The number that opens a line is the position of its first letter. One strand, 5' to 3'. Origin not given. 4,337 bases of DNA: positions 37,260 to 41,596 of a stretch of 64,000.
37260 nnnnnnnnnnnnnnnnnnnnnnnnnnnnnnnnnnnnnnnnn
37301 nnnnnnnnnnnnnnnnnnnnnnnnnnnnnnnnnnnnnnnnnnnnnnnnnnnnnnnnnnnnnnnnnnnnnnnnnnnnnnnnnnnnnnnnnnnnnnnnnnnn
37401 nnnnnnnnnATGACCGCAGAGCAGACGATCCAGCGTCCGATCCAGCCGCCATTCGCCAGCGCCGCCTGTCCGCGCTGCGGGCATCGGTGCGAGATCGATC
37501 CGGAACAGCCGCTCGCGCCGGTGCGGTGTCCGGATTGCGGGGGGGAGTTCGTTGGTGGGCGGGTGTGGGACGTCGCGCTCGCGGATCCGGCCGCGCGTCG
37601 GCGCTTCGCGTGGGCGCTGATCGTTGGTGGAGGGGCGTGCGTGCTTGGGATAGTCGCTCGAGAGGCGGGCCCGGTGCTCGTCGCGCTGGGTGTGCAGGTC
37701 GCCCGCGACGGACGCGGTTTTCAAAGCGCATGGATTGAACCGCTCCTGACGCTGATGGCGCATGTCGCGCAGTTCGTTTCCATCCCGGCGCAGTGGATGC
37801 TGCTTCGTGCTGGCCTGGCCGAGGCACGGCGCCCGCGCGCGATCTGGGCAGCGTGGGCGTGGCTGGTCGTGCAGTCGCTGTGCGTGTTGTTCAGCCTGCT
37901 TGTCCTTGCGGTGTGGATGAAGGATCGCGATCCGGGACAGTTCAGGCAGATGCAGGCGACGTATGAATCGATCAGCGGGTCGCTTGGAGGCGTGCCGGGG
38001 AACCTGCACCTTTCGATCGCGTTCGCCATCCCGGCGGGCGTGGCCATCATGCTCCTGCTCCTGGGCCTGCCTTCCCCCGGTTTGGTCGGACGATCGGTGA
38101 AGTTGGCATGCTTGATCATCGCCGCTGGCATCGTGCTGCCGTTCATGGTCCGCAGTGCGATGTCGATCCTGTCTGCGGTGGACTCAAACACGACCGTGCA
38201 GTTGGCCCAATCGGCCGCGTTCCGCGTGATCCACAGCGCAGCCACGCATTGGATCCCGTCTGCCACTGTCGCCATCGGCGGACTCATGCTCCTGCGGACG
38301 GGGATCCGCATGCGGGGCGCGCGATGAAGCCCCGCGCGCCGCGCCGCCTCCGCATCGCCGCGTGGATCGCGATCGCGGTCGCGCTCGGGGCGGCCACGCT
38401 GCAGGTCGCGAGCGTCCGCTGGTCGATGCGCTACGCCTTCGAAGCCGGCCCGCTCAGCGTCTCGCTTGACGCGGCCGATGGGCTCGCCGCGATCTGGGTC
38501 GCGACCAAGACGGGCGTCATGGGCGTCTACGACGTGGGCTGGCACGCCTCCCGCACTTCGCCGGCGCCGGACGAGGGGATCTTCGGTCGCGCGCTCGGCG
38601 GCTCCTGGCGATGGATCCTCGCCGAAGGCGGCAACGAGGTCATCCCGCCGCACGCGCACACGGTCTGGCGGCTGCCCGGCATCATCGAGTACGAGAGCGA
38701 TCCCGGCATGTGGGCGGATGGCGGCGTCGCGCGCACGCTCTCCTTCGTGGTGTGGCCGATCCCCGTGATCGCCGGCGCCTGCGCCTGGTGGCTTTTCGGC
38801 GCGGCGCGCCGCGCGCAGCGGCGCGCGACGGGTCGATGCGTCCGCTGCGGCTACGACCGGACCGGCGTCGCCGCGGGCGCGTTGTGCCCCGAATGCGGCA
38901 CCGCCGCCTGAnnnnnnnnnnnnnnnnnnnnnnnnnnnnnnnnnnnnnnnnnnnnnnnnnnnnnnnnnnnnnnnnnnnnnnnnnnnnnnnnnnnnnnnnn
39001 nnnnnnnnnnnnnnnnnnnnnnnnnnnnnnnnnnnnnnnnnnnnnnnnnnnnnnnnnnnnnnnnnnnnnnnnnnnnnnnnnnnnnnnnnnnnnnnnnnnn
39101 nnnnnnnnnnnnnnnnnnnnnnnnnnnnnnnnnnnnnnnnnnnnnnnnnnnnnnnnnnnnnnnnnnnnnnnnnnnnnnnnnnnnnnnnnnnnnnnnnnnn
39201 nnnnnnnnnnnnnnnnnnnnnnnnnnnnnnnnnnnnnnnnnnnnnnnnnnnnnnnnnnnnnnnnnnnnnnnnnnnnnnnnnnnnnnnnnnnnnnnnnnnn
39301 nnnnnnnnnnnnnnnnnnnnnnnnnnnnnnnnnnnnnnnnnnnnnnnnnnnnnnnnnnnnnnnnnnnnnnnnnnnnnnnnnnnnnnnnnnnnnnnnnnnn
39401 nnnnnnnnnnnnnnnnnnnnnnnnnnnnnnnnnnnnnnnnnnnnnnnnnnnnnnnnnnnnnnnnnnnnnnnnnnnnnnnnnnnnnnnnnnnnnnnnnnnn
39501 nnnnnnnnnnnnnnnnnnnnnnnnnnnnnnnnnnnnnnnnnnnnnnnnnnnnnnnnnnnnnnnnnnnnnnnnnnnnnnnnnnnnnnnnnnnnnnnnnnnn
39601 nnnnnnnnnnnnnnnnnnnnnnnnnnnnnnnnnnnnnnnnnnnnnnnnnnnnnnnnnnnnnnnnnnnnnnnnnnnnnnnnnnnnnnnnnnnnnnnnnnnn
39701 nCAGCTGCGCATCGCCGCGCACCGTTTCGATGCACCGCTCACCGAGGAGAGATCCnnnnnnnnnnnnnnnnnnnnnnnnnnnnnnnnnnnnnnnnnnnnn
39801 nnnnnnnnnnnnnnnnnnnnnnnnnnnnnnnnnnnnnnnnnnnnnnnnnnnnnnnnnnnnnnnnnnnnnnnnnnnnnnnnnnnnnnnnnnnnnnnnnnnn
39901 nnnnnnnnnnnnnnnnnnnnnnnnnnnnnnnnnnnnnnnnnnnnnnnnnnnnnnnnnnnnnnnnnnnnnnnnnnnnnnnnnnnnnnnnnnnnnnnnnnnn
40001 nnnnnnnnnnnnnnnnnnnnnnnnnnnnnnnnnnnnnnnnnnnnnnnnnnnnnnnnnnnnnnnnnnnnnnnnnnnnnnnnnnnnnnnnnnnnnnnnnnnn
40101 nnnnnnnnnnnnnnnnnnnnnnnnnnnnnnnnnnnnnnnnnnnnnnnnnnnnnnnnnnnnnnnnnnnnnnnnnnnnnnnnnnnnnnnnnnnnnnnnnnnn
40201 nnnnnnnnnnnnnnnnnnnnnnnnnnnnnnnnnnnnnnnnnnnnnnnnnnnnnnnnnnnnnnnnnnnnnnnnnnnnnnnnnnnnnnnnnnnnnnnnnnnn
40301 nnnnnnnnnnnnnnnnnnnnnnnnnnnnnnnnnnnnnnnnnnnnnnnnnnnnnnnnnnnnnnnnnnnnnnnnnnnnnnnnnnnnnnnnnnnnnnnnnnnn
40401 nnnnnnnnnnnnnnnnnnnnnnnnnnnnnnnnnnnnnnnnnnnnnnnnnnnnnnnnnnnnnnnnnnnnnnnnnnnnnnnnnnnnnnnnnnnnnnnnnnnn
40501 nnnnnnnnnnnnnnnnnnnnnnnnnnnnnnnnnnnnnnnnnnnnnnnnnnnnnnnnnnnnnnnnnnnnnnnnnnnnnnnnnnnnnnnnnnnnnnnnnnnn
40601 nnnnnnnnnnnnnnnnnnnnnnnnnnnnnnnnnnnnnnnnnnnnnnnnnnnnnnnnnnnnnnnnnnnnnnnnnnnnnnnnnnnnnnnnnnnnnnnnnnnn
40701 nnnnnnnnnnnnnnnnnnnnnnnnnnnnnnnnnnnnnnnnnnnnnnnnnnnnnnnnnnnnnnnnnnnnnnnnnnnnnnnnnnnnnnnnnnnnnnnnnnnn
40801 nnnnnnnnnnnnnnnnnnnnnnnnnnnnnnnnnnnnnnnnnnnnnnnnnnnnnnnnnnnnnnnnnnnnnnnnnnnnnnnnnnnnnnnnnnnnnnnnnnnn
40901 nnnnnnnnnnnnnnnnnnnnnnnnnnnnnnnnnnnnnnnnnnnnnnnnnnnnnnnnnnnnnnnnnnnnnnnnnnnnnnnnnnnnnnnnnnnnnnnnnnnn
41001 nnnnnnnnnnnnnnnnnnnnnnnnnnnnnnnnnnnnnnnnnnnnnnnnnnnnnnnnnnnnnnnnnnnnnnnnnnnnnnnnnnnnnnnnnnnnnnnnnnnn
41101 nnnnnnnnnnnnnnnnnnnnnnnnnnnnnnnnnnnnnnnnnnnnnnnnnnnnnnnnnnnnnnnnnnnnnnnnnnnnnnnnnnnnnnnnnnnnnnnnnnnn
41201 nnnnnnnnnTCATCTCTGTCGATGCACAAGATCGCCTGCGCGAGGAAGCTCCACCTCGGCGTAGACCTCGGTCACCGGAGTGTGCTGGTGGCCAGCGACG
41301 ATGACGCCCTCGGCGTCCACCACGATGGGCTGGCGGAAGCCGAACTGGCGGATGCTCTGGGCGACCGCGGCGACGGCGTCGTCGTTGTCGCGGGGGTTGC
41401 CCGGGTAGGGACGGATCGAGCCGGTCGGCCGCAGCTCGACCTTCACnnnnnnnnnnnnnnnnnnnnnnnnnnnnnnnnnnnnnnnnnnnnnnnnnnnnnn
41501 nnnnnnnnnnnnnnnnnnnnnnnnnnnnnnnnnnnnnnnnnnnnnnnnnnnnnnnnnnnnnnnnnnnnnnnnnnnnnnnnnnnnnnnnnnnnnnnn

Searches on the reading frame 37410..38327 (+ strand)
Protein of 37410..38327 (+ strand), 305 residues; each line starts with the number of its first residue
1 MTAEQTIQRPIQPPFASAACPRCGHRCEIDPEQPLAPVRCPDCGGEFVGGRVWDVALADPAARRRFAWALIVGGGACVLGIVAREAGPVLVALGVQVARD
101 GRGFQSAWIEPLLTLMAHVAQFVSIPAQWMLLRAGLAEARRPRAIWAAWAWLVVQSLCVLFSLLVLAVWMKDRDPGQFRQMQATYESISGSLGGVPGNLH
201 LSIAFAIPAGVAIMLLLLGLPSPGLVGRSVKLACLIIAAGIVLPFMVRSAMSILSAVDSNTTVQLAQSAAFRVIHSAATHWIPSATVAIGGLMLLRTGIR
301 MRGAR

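Call 5: search_protein_families(library=pfam, proteins=[window:37410-38327:+], max_evalue=1)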
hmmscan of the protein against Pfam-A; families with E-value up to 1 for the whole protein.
window:37410-38327:+ (305 aa): 10 families
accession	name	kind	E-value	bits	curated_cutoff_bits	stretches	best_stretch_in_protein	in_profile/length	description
PF24042.1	DUF7351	-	0.013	15.7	31.2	1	18-52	2-36/177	Domain of unknown function (DUF7351)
PF15777.11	Anti-TRAP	-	0.023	15.1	32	1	19-46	12-39/59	Tryptophan RNA-binding attenuator protein inhibitory protein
PF14369.11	Zn_ribbon_19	-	0.024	15.2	30.8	1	25-48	6-32/35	zinc-ribbon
PF07282.18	Cas12f1-like_TNB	-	0.039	14.5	26.3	1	11-44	22-47/60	Cas12f1-like, TNB domain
PF14354.12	Lar_restr_allev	-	0.094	13.4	28.6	1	19-45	5-33/58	Restriction alleviation protein Lar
PF01155.25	HypA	-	0.11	13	28.9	1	16-46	69-95/112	Hydrogenase/urease nickel incorporation, metallochaperone, hypA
PF24460.1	DUF7575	-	0.14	12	28.5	0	37-46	3-12/28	Domain of unknown function (DUF7575)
PF05129.18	Zn_ribbon_Elf1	-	0.15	12.6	29.8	1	13-47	18-56/79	Transcription elongation factor Elf1 like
PF13717.11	Zn_ribbon_4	-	0.57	10.6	30.3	0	19-47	4-35/36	zinc-ribbon domain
PF09723.15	Zn_ribbon_8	-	0.58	10.7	34.4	0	20-45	8-34/41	Zinc ribbon domain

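Call 6: search_protein_families(library=ncbifam, proteins=[window:37410-38327:+], max_evalue=1)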
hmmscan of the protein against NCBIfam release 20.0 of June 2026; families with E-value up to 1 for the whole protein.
window:37410-38327:+ (305 aa): 5 families
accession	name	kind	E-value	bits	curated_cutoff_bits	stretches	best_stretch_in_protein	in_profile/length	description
NF001607.0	PRK00398.1-4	equivalog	0.059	13.1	89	1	20-45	12-36/53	DNA-directed RNA polymerase subunit P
NF033497.1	rubre_like_arch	subfamily_domain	0.088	12.5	32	0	20-47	3-26/34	rubrerythrin-like domain-containing protein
NF047912.1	ECs_2282_CxxC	subfamily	0.12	12.3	37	1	19-47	4-37/60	ECs_2282 family putative zinc-binding protein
NF001606.0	PRK00398.1-3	equivalog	0.25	11.2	72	1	20-44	5-26/44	DNA-directed RNA polymerase subunit P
NF049953.1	ribbon_DG_selen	exception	0.91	9.4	130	0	7-47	137-171/172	zinc ribbon-containing (seleno)protein DG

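Call 49: search_protein_families(library=padloc, proteins=[window:37410-38327:+], max_evalue=0.01)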
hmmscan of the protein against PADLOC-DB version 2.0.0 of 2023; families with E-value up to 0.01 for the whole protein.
window:37410-38327:+ (305 aa): 0 families

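Call 50: search_protein_families(library=phrogs, proteins=[window:37410-38327:+], max_evalue=0.01)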
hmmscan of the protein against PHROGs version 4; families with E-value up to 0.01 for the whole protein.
window:37410-38327:+ (305 aa): 0 families

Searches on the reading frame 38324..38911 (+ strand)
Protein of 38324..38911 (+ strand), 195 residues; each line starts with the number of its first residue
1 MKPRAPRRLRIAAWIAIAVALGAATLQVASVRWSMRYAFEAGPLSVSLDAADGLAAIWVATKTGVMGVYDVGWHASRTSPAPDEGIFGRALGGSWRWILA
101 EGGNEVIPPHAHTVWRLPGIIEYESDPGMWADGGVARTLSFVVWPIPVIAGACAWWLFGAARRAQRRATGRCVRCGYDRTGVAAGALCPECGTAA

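Call 5: search_protein_families(library=pfam, proteins=[window:38324-38911:+], max_evalue=1)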
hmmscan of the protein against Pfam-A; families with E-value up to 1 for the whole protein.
window:38324-38911:+ (195 aa): 3 families
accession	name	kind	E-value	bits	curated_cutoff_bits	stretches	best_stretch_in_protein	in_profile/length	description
PF21349.2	RUBY_RBDX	-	0.067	13.1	26.5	1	171-193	2-24/30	Rubrerythrin, rubredoxin-like domain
PF24453.1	DUF7569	-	0.14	12.7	27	1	168-191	17-40/70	Family of unknown function (DUF7569)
PF23455.1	DUF7129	-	0.46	10.7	30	1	172-193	14-35/45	Domain of unknown function (DUF7129)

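Call 6: search_protein_families(library=ncbifam, proteins=[window:38324-38911:+], max_evalue=1)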
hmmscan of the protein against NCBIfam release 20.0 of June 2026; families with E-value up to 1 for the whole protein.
window:38324-38911:+ (195 aa): 3 families
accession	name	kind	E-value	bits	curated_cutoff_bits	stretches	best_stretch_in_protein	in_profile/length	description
NF033497.1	rubre_like_arch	subfamily_domain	0.017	14.8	32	1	172-193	3-24/34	rubrerythrin-like domain-containing protein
NF041909.1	HVO_2753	equivalog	0.025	14.4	80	1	164-193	4-34/59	HVO_2753 family zinc finger protein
NF045767.1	RuberyRbr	equivalog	0.23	11.5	200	1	167-192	156-181/194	rubrerythrin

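Call 13: find_homologous_proteins(query=window:38324-38911:+, max_evalue=0.01)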
Query window:38324-38911:+ (195 aa): 4 proteins with E <= 0.01 among 1339 candidates.
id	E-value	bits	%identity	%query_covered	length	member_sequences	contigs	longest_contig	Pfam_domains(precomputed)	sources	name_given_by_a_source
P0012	2.5e-110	385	88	100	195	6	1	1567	-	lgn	-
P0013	2.9e-79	284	79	88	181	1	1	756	-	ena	-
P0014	1.8e-60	222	55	93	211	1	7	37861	-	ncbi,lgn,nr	ncbi:MAG: hypothetical protein JNM94_13010 [Phycisphaerae bacterium]|nr:hypothetical protein [Phycis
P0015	1.1e-46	177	51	88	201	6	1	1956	-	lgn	-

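Call 49: search_protein_families(library=padloc, proteins=[window:38324-38911:+], max_evalue=0.01)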
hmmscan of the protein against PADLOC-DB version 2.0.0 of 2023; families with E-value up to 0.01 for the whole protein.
window:38324-38911:+ (195 aa): 0 families

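Call 50: search_protein_families(library=phrogs, proteins=[window:38324-38911:+], max_evalue=0.01)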
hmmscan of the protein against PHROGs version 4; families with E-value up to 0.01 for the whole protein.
window:38324-38911:+ (195 aa): 0 families

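Call 74: find_encoding_contigs(protein=P0014, flank=6000, max_places=3)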
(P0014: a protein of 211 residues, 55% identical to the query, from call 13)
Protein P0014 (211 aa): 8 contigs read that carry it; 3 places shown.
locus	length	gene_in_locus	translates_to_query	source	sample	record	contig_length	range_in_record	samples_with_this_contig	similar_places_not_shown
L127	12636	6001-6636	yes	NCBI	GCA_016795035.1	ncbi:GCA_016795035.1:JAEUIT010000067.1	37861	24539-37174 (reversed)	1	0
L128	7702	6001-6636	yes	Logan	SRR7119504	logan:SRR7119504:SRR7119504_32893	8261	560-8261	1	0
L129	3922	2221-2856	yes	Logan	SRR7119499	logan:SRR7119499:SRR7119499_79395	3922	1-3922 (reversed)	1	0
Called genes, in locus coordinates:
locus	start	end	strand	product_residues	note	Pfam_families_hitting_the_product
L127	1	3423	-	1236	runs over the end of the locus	PF04434:SWIM (faint), PF00176:SNF2-rel_dom, PF04851:ResIII (weak), PF00271:Helicase_C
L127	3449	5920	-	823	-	PF02837:Glyco_hydro_2_N (weak), PF22666:Glyco_hydro_2_N2, PF00703:Glyco_hydro_2 (weak), PF02836:Glyco_hydro_2_C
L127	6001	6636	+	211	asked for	-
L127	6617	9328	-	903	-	PF02518:HATPase_c, PF00204:DNA_gyraseB, PF01751:Toprim, PF00986:DNA_gyraseB_C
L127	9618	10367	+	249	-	PF01510:Amidase_2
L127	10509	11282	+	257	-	PF01510:Amidase_2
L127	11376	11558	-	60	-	-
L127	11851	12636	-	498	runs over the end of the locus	PF00370:FGGY_N, PF02782:FGGY_C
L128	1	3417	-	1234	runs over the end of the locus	PF04434:SWIM (faint), PF00176:SNF2-rel_dom, PF04851:ResIII (weak), PF00271:Helicase_C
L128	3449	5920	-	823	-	PF02837:Glyco_hydro_2_N (weak), PF22666:Glyco_hydro_2_N2, PF00703:Glyco_hydro_2 (weak), PF02836:Glyco_hydro_2_C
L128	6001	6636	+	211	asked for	-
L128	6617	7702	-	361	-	?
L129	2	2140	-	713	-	?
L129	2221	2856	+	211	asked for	-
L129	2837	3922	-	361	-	?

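Call 79: predict_structure(alignment_id=A5)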
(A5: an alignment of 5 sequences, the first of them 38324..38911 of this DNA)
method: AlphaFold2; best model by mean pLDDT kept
length: 195 residues; sequences in the alignment: 5
mean_pLDDT: 49.8   pTM: 0.30
mean pLDDT of the five models: 49.8, 48.6, 48.3, 46.1, 42.2
residues with pLDDT >= 90: 0; 70-90: 47; 50-70: 30; < 50: 118
segments of 3 or more residues with pLDDT < 50: 1-3, 27-80, 87-144
pLDDT, mean of each block of 10 residues (from residue 1): 58 74 56 30 40 41 34 40 48 40 32 29 34 33 47 64 73 81 80 77
secondary structure, 60 per line:
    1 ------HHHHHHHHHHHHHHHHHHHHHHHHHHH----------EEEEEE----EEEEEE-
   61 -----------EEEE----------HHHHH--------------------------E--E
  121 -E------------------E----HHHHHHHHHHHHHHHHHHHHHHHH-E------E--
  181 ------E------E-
elements in order: H7-33 E44-49 E54-59 E72-75 H86-90 H146-169

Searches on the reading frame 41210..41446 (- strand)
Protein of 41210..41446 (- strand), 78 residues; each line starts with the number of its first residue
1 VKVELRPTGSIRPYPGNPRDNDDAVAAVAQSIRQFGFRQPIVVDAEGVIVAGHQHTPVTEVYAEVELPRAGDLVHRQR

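Call 55: search_protein_families(library=pfam, proteins=[window:41210-41446:-], max_evalue=0.01)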
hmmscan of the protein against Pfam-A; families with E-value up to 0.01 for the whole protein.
window:41210-41446:- (78 aa): 1 family
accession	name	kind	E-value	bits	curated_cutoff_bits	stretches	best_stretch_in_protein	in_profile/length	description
PF02195.25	ParB_N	-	0.0045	17.4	26.3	1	10-46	10-48/95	ParB N-terminal domain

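Call 56: search_dna_similar(query=window:41213-41446:-, collection=phages, mode=protein, max_evalue=0.001, max_rows=10)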
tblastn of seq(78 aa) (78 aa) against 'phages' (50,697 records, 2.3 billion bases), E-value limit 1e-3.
Records with a match: 297; places in all: 307; records where one place covers at least 80% of the query: 92.
Best place of each record, by identity: 60-80% 26; <60% 271.
By first word of the organism name: Streptococcus 72; Microbacterium 66; Lactobacillus 17; Bacteriophage 12; Pseudomonas 12; Escherichia 12; Arthrobacter 11; Rhodobacter 10; Vibrio 9; Caudoviricetes 7; and 33 more.
By host as written in the record: Microbacterium foliorum NRRL B-24224 30; - 28; Microbacterium paraoxydans NWU1 18; Escherichia coli 12; Arthrobacter sp. ATCC 21022 11; Microbacterium foliorum NRRL B-24224 SEA 10; Rhodobacter capsulatus YW1 10; Pseudomonas aeruginosa 5; and 126 more.
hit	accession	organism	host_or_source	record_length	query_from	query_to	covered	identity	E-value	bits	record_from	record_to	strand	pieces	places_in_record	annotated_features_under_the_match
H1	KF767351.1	Lactobacillus phage phi jlb1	Lactobacillus gasseri ADH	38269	1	77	99%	50.6%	4e-15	73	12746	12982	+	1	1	jlb1_024: putative ParB protein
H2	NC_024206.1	Lactobacillus phage phi jlb1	Lactobacillus gasseri ADH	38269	1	77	99%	50.6%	4e-15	73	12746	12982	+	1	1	jlb1_024: ParB-like partition protein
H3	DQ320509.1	Lactobacillus phage KC5a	Lactobacillus gasseri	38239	1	78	100%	48.8%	1e-15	75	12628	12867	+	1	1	orf29: putative transcriptional regulator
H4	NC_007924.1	Lactobacillus phage KC5a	Lactobacillus gasseri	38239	1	78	100%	48.8%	1e-15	75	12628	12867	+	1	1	orf29: ParB-like partition nuclease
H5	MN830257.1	Lactobacillus phage JNU_P11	Lactobacillus gasseri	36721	1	77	99%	49.4%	5e-14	70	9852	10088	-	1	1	ParB/RepB/Spo0J family partition protein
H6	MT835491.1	Bacteriophage sp.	human fecal samples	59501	1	77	99%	43.0%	7e-14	70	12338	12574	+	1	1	record has no annotation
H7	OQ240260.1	Latilactobacillus phage TMW 1.2272 P1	Latilactobacillus curvatus TMW 1.2272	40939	1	68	87%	48.5%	3e-14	71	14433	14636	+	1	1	DNA modification methylase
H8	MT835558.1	Bacteriophage sp.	human fecal samples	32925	1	68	87%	47.8%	6e-11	61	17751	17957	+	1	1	record has no annotation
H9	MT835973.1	Bacteriophage sp.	human fecal samples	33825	11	77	86%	47.8%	4e-13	67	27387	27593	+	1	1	record has no annotation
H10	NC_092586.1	Caudoviricetes sp. vir215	Methanomassiliicoccales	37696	2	68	86%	47.8%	3e-14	71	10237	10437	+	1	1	hypothetical protein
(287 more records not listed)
